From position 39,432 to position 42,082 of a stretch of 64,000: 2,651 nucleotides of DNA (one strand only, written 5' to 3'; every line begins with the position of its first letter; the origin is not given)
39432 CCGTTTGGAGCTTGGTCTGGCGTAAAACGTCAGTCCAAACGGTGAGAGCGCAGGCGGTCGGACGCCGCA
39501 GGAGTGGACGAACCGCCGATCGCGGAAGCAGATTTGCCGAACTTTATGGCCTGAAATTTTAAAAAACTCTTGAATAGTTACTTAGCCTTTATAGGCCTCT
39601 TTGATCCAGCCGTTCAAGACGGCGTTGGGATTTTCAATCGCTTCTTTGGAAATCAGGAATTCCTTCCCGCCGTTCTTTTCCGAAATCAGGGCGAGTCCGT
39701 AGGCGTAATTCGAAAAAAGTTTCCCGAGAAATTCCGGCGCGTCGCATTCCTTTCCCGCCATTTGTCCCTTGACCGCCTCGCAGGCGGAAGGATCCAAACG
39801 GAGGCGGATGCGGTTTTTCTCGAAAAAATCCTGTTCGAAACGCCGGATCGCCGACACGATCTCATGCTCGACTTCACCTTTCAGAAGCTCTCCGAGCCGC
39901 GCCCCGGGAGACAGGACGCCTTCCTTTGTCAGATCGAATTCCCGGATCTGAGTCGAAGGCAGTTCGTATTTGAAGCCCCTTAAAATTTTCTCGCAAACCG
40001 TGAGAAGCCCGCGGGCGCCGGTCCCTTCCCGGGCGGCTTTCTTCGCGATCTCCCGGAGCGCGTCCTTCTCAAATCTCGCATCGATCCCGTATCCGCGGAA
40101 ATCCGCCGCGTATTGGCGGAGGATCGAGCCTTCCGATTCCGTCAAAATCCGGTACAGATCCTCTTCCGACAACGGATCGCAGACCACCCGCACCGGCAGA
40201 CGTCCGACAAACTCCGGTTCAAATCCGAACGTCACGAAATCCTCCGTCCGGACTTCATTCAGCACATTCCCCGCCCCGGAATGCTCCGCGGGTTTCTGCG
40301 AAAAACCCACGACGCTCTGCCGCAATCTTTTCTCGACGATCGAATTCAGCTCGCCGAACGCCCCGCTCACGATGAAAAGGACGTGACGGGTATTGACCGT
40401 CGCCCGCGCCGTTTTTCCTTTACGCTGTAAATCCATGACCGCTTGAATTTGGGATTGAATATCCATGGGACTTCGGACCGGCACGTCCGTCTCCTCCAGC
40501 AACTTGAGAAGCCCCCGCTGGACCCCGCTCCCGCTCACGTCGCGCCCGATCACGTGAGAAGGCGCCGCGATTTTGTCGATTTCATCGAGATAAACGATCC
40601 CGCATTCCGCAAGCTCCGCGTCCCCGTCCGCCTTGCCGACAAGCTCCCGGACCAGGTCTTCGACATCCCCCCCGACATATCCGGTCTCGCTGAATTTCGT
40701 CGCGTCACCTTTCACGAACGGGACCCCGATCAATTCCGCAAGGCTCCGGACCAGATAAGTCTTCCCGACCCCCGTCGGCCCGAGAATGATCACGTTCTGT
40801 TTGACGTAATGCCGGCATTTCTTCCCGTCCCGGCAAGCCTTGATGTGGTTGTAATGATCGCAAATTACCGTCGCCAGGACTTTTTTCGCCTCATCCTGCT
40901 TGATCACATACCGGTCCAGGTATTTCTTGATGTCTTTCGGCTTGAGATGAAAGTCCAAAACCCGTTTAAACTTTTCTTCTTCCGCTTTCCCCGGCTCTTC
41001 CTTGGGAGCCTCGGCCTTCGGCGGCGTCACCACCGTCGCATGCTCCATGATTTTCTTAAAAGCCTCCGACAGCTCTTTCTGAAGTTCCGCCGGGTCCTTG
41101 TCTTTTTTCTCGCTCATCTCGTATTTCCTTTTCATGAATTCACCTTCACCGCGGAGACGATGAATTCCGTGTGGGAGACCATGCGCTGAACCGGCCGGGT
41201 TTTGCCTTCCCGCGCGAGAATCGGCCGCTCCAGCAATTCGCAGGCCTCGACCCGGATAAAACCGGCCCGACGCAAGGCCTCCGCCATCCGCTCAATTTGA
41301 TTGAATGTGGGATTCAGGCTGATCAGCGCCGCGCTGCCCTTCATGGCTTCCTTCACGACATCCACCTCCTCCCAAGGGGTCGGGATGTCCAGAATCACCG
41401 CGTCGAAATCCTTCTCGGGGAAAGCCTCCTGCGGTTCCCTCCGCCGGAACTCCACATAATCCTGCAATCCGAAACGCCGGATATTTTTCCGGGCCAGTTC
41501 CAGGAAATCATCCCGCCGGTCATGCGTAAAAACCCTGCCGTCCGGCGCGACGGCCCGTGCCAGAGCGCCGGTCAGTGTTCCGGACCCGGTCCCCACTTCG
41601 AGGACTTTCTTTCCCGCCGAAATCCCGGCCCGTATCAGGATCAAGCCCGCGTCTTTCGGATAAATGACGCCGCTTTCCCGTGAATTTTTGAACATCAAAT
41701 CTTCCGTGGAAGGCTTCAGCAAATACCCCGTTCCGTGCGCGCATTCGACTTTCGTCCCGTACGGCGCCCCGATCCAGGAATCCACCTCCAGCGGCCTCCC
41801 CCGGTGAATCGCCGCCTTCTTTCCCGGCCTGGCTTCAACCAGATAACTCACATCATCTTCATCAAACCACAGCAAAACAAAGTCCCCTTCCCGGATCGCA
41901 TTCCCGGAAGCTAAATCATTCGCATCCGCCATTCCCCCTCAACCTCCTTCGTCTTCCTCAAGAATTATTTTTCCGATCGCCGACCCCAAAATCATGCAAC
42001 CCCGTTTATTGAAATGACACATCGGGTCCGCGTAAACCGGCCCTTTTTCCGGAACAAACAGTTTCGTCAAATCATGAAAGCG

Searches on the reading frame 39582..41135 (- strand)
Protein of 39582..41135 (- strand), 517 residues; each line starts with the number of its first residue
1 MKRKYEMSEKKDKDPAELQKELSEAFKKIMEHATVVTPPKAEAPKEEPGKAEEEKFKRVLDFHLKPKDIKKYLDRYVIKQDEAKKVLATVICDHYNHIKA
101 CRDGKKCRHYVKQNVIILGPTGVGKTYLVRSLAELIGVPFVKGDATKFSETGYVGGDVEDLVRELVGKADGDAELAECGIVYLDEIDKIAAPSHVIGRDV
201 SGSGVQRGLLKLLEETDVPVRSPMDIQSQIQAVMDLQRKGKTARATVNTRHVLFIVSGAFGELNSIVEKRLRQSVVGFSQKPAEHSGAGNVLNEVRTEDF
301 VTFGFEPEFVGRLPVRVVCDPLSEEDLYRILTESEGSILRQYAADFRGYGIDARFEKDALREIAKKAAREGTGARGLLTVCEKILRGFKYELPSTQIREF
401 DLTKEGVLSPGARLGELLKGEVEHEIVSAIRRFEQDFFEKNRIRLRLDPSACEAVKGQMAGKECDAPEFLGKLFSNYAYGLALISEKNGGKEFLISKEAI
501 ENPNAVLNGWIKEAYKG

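Call 39: search_protein_families(library=pfam, proteins=[window:39582-41135:-])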
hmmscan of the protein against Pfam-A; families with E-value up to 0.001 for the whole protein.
window:39582-41135:- (517 aa): 8 families
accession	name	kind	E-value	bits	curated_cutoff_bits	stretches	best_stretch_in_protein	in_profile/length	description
PF07724.20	AAA_2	-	2.3e-27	96.5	27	1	113-315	4-165/166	AAA domain (Cdc48 subfamily)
PF00004.35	AAA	-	2e-12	48.1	21.2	1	115-217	1-96/131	ATPase family associated with various cellular activities (AAA)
PF07728.20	AAA_5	-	8.7e-06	26.2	22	1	114-190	1-79/139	AAA domain (dynein-related subfamily)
PF13191.12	AAA_16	-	3.2e-05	24.9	32.6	1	110-178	22-94/167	AAA ATPase domain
PF10431.15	ClpB_D2-small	-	3.3e-05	24.3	21.9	1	322-384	1-59/81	C-terminal, D2-small domain, of ClpB protein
PF20030.5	bpMoxR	-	7.7e-05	22.3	27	1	112-186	31-106/205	MoxR domain in the MoxR-vWA-beta-propeller ternary systems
PF00493.29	MCM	-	0.00056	19.5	23.3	1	67-191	16-135/224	MCM P-loop domain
PF01695.23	IstB_IS21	-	0.00058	19.9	24.1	1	112-133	92-113/238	IstB-like ATP binding protein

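Call 40: find_homologous_proteins(query=window:39582-41135:-, max_evalue=1e-80)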
Query window:39582-41135:- (517 aa): 7989 proteins with E <= 1e-80 among 8000 candidates; the best 120 are listed.
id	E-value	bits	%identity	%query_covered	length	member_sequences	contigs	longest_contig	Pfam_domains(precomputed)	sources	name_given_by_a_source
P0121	0.0e+0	1140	99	100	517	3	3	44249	PF07724.21,PF00004.36,PF07728.21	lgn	-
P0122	4.3e-296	1001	87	99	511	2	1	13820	PF20030.6,PF07724.21,PF00004.36,PF07728.21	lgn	-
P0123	1.9e-202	692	76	80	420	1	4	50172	PF07724.21,PF00004.36,PF07728.21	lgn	-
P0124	2.1e-191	656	57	98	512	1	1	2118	PF07724.21,PF00004.36,PF10431.16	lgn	-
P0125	1.6e-189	649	57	97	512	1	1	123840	PF07724.21,PF00004.36,PF10431.16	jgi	jgi:endopeptidase Clp ATP-binding regulatory subunit ClpX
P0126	8.4e-186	637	56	97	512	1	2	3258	PF07724.21,PF00493.30,PF00004.36,PF07728.21,PF10431.16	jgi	jgi:ATP-dependent Clp protease ATP-binding subunit ClpX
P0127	8.5e-186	637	57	99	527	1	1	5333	PF07724.21,PF00004.36,PF07728.21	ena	-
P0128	2.6e-185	635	58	98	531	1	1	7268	PF07724.21,PF00493.30,PF00004.36,PF07728.21,PF01078.28,PF10431.16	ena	-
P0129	1.3e-184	633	56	97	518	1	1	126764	PF07724.21,PF00493.30,PF00004.36,PF10431.16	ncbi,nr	ncbi:MAG: AAA family ATPase [Candidatus Omnitrophica bacterium]|nr:AAA family ATPase [Candidatus Omn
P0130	1.6e-182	626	56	97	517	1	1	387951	PF07724.21,PF00004.36,PF10431.16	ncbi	-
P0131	2.7e-182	626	57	97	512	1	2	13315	PF07724.21,PF00004.36,PF07728.21,PF10431.16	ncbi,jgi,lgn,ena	-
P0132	1.1e-181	624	56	99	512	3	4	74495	PF07724.21,PF00004.36,PF07728.21,PF10431.16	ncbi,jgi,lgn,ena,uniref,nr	ncbi:MAG: ATP-dependent protease [Candidatus Omnitrophica bacterium CG11_big_fil_rev_8_21_14_0_20_45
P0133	3.3e-181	622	56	97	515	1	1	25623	PF07724.21,PF00493.30,PF00004.36,PF07728.21,PF10431.16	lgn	-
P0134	5.2e-181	621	55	98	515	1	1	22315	PF07724.21,PF00004.36,PF07728.21,PF01078.28,PF10431.16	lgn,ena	-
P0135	6.5e-181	621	58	89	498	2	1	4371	PF07724.21,PF00004.36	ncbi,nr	ncbi:MAG: AAA family ATPase, partial [Candidatus Omnitrophica bacterium]|nr:AAA family ATPase [Candi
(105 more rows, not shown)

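Call 41: find_encoding_contigs(protein=P0122, flank=10000, max_places=6)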
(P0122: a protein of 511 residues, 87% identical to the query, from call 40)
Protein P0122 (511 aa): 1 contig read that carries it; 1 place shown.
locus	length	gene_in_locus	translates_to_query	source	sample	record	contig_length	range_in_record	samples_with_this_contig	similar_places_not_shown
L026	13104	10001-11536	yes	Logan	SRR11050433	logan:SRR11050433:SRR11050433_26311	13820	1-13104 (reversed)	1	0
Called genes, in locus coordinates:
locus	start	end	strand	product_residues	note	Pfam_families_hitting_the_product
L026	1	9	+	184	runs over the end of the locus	PF00908:dTDP_sugar_isom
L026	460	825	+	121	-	-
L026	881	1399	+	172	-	PF01928:CYTH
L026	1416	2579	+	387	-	-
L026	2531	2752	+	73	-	-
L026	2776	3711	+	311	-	PF05170:AsmA, PF05359:DUF748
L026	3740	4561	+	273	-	PF05552:MS_channel_1st_1, PF00924:MS_channel_2nd, PF21082:MS_channel_3rd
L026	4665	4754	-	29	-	-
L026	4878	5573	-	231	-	-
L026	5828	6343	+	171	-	PF01661:Macro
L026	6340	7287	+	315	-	PF17125:Methyltr_RsmF_N, PF22458:RsmF-B_ferredox, PF01189:Methyltr_RsmB-F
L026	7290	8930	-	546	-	PF02310:B12-binding, PF04055:Radical_SAM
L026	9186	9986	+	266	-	PF08704:GCD14, PF01596:Methyltransf_3 (faint), PF01135:PCMT, PF13847:Methyltransf_31, PF13649:Methyltransf_25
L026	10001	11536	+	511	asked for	PF00004:AAA, PF07724:AAA_2, PF07728:AAA_5 (weak), PF20030:bpMoxR (faint)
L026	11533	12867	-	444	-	PF00795:CN_hydrolase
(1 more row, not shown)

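Call 42: find_encoding_contigs(protein=P0121, flank=10000, max_places=6)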
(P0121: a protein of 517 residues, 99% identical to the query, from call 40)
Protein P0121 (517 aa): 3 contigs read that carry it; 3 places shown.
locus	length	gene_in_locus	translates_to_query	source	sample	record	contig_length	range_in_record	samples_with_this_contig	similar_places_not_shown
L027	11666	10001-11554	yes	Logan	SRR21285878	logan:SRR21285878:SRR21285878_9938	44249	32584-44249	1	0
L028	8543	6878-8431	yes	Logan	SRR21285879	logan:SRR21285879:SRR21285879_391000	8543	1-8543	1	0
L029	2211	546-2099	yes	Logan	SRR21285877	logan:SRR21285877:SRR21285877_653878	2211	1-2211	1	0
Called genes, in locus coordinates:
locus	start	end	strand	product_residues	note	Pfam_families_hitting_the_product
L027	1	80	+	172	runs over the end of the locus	PF01928:CYTH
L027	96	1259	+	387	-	-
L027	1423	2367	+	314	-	PF05170:AsmA, PF05359:DUF748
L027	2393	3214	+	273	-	PF05552:MS_channel_1st_1, PF00924:MS_channel_2nd, PF21082:MS_channel_3rd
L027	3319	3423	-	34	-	-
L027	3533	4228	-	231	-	-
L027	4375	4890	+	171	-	PF01661:Macro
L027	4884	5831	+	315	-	PF17125:Methyltr_RsmF_N, PF22458:RsmF-B_ferredox (weak), PF01189:Methyltr_RsmB-F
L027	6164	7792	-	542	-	PF02310:B12-binding, PF04055:Radical_SAM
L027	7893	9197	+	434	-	-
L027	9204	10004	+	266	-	PF08704:GCD14, PF01135:PCMT, PF13847:Methyltransf_31, PF08241:Methyltransf_11 (weak), PF08242:Methyltransf_12 (faint), PF13649:Methyltransf_25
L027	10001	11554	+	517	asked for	PF07724:AAA_2, PF07728:AAA_5 (faint), PF00004:AAA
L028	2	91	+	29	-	?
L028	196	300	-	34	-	-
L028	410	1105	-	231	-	-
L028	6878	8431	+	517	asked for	PF07724:AAA_2, PF07728:AAA_5 (faint), PF00004:AAA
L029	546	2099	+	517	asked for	PF07724:AAA_2, PF07728:AAA_5 (faint), PF00004:AAA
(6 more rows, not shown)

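Call 43: find_encoding_contigs(protein=P0123, flank=10000, max_places=6)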
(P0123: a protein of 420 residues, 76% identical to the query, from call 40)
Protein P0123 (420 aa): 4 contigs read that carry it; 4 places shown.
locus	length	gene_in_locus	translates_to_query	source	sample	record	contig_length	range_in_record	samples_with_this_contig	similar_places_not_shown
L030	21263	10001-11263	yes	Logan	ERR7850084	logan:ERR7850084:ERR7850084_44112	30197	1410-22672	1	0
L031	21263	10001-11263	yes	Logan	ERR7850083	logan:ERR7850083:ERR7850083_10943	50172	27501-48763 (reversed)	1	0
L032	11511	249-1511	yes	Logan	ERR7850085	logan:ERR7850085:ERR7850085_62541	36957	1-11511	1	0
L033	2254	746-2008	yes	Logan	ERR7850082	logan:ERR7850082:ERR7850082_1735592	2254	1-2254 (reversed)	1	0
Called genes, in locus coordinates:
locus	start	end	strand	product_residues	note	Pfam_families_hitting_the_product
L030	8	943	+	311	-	PF17125:Methyltr_RsmF_N, PF22458:RsmF-B_ferredox, PF01189:Methyltr_RsmB-F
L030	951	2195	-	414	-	PF13439:Glyco_transf_4, PF13579:Glyco_trans_4_4, PF00534:Glycos_transf_1, PF13692:Glyco_trans_1_4 (weak)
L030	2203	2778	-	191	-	PF14602:Hexapep_2 (faint), PF25084:LbH_EIF2B, PF00132:Hexapep, PF25087:GMPPB_C (weak), PF00132:Hexapep (weak)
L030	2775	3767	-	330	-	PF01408:GFO_IDH_MocA, PF02894:GFO_IDH_MocA_C (weak), PF22725:GFO_IDH_MocA_C3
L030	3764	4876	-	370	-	PF02350:Epimerase_2, PF13579:Glyco_trans_4_4 (weak)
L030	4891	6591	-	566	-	PF02310:B12-binding, PF04055:Radical_SAM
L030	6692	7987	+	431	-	-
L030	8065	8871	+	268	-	PF08704:GCD14, PF01135:PCMT, PF01596:Methyltransf_3 (faint), PF01209:Ubie_methyltran (weak), PF13847:Methyltransf_31, PF08241:Methyltransf_11 (weak), PF08242:Methyltransf_12 (faint), PF13649:Methyltransf_25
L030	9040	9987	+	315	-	PF00657:Lipase_GDSL (faint), PF13472:Lipase_GDSL_2, PF16822:ALGX (faint)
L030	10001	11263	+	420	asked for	PF00004:AAA, PF07724:AAA_2, PF07728:AAA_5 (weak)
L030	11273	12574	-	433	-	PF20154:LNT_N (weak), PF00795:CN_hydrolase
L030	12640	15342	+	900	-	PF01624:MutS_I, PF05188:MutS_II, PF05192:MutS_III, PF05190:MutS_IV, PF00488:MutS_V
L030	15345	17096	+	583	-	PF02518:HATPase_c, PF13589:HATPase_c_3, PF01119:DNA_mis_repair, PF08676:MutL_C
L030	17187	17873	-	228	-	PF02470:MlaD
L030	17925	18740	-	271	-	PF00005:ABC_tran, PF13304:AAA_21 (faint)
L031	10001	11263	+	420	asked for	PF00004:AAA, PF07724:AAA_2, PF07728:AAA_5 (weak)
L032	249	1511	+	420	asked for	PF00004:AAA, PF07724:AAA_2, PF07728:AAA_5 (weak)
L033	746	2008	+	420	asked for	PF00004:AAA, PF07724:AAA_2, PF07728:AAA_5 (weak)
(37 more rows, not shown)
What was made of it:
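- A 76% relative is also empty (call 43).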

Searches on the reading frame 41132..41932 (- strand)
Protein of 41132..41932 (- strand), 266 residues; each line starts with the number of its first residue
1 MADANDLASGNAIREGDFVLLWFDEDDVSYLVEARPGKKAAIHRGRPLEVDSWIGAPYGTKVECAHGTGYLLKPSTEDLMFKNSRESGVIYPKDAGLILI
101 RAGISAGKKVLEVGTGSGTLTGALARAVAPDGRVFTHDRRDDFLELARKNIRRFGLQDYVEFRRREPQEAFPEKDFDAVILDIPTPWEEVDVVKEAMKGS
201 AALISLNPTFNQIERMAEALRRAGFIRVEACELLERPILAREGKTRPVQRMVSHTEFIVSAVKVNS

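Call 39: search_protein_families(library=pfam, proteins=[window:41132-41932:-])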
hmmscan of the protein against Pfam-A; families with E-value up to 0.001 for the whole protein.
window:41132-41932:- (266 aa): 11 families
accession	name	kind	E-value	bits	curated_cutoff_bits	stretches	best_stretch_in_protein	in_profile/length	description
PF08704.16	GCD14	-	4.1e-31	109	26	1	70-247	4-186/247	tRNA methyltransferase complex GCD14 subunit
PF13847.12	Methyltransf_31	-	1.2e-11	44.9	27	1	105-215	2-99/145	Methyltransferase domain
PF13649.12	Methyltransf_25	-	8e-09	36.5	27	1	110-181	1-70/97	Methyltransferase domain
PF01135.25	PCMT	-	3.1e-08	34.1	20.3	1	104-172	71-138/210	Protein-L-isoaspartate(D-aspartate) O-methyltransferase (PCMT)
PF08241.18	Methyltransf_11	-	4.8e-06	27.5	21.2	1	111-181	1-66/95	Methyltransferase domain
PF05175.20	MTS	-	7.4e-06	26.1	23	1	106-181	31-104/170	Methyltransferase small domain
PF01596.23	Methyltransf_3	-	7.6e-06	25.8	22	1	100-167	38-105/204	O-methyltransferase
PF08242.18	Methyltransf_12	-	9.5e-06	26.7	30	1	111-180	1-70/98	Methyltransferase domain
PF01209.24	Ubie_methyltran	-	6.3e-05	22.9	20.1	1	103-177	44-118/233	ubiE/COQ5 methyltransferase family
PF01189.24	Methyltr_RsmB-F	-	0.00016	21.9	27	1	108-184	10-88/199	16S rRNA methyltransferase RsmB/F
PF13578.12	Methyltransf_24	-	0.00033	21.9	26.3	1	111-190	1-83/105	Methyltransferase domain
